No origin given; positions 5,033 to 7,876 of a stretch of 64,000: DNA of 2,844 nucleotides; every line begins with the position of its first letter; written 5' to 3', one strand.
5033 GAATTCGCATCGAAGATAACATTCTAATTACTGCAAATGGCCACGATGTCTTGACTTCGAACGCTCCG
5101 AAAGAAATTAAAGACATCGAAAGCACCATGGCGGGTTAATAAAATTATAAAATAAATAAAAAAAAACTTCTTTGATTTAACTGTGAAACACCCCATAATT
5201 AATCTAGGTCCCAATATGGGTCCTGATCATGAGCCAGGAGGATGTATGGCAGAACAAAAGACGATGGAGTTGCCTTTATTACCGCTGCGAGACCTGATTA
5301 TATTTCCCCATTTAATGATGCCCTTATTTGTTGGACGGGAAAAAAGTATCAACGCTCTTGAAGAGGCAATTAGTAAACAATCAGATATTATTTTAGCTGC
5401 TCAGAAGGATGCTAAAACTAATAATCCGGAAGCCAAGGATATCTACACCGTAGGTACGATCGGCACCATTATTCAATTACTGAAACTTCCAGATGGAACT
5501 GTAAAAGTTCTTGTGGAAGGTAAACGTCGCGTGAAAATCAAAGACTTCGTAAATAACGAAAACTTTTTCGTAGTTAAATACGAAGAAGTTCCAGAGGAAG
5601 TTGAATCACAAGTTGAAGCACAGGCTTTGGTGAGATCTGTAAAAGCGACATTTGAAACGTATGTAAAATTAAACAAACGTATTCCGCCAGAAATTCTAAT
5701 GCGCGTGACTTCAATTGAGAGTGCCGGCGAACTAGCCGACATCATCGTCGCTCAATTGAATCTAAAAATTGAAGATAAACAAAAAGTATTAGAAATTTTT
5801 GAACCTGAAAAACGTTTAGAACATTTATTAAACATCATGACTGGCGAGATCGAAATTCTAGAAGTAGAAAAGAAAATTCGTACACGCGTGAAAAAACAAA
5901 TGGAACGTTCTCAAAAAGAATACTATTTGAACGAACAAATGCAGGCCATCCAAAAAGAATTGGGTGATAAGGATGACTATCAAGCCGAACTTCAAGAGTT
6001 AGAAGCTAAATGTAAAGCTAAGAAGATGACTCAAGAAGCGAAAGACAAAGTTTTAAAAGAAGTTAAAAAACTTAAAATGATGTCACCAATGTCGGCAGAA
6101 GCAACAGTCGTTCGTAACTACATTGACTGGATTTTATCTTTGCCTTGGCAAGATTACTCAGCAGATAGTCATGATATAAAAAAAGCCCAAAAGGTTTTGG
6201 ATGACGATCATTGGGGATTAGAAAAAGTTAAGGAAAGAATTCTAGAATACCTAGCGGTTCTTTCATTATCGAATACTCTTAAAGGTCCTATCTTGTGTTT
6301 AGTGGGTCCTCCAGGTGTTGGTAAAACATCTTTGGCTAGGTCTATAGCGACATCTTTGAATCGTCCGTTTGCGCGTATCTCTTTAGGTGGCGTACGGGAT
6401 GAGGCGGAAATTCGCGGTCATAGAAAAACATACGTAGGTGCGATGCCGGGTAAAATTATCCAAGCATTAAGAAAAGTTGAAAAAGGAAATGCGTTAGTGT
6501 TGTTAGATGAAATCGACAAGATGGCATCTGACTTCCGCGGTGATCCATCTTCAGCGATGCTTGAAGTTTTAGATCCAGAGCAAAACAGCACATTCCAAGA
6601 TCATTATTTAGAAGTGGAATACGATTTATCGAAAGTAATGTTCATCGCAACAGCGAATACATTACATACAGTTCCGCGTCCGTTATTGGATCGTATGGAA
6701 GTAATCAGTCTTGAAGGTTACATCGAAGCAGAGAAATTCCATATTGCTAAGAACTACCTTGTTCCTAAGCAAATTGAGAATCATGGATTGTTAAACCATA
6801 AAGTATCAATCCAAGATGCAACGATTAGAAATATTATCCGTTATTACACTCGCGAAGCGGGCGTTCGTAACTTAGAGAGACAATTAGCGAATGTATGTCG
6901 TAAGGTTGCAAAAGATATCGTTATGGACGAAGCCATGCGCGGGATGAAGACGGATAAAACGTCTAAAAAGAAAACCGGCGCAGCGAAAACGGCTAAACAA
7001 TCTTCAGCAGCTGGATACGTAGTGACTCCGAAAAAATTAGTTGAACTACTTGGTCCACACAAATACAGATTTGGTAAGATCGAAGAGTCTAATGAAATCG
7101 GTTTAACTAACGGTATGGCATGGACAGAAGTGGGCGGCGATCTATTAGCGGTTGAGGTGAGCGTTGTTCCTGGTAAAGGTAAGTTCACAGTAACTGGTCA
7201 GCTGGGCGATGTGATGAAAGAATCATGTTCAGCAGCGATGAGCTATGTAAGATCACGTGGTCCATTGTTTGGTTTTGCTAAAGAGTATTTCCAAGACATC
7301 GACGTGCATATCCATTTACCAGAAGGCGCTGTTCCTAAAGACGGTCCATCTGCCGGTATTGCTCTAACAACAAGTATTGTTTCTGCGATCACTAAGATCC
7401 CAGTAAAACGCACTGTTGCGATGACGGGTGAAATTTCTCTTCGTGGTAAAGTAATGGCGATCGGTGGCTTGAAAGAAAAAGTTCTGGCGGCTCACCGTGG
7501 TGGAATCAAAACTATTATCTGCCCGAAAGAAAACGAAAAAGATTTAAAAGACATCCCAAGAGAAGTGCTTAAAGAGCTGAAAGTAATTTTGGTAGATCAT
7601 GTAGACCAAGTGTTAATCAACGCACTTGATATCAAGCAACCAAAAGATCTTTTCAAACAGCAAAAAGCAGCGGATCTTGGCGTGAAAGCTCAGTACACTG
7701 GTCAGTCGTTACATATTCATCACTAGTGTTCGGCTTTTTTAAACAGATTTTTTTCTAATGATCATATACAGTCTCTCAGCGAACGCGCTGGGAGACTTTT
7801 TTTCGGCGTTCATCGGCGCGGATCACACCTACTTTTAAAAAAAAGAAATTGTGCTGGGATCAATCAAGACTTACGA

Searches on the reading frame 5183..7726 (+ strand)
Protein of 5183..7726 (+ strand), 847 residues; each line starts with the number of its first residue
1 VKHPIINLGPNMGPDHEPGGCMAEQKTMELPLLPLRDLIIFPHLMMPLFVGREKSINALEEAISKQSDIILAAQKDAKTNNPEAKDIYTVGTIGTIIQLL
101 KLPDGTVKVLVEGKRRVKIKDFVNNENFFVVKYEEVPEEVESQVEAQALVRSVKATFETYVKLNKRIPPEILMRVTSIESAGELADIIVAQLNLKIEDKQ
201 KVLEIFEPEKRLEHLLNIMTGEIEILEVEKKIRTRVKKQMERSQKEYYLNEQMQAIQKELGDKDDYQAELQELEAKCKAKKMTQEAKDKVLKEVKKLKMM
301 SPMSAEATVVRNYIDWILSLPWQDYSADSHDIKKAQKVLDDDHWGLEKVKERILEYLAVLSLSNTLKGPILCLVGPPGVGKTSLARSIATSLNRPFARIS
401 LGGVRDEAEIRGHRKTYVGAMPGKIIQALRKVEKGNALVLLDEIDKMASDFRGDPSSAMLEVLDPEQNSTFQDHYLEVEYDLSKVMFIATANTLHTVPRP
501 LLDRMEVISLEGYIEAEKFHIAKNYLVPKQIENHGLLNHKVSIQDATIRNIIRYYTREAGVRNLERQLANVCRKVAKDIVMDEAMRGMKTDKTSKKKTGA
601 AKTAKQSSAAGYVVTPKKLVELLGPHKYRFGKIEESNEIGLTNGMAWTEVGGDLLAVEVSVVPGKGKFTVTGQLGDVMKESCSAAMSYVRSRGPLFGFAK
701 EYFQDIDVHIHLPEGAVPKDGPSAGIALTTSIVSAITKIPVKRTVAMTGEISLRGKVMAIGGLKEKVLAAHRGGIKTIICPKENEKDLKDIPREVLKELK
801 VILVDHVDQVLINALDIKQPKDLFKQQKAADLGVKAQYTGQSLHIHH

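Call 36: search_protein_families(library=pfam, proteins=[window:5183-7726:+], max_evalue=0.001)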
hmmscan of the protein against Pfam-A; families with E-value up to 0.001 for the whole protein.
window:5183-7726:+ (847 aa): 14 families
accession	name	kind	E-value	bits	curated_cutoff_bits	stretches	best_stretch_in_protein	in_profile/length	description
PF05362.19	Lon_C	-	1.4e-88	296.3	21.1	1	614-815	2-203/205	Lon protease (S16) C-terminal proteolytic domain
PF02190.22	LON_substr_bdg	-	1.1e-54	185.8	28.7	1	29-220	1-199/200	ATP-dependent protease La (LON) substrate-binding domain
PF00004.35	AAA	-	7.8e-29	101.2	21.2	1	371-508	1-126/131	ATPase family associated with various cellular activities (AAA)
PF22667.2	Lon_lid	-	1.3e-23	82.8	27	1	532-583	1-52/57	Lon protease AAA+ ATPase lid domain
PF13541.12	ChlI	-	4.3e-11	43.2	27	1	657-784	1-121/121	Subunit ChlI of Mg-chelatase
PF07728.20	AAA_5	-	1.3e-09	38.6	22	1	371-504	2-138/139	AAA domain (dynein-related subfamily)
PF08298.17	AAA_PrkA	-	2.9e-08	33.6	25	1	333-393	51-110/358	PrkA AAA domain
PF07724.20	AAA_2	-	3.6e-08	34.1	27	1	373-493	8-125/166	AAA domain (Cdc48 subfamily)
PF13191.12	AAA_16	-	9.3e-06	26.7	32.6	1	365-395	24-51/167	AAA ATPase domain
PF13401.12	AAA_22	-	1.4e-05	25.9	27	1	369-461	6-102/130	AAA domain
PF03193.22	RsgA_GTPase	-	0.00018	21.8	30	1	316-400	56-138/174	RsgA GTPase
PF13173.12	AAA_14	-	0.00021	21.7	27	1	369-447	3-74/129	AAA domain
PF01695.23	IstB_IS21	-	0.00051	20.1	24.1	0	335-401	60-125/238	IstB-like ATP binding protein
PF07726.17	AAA_3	-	0.00061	20.1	27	0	373-494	4-113/131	ATPase family associated with various cellular activities (AAA)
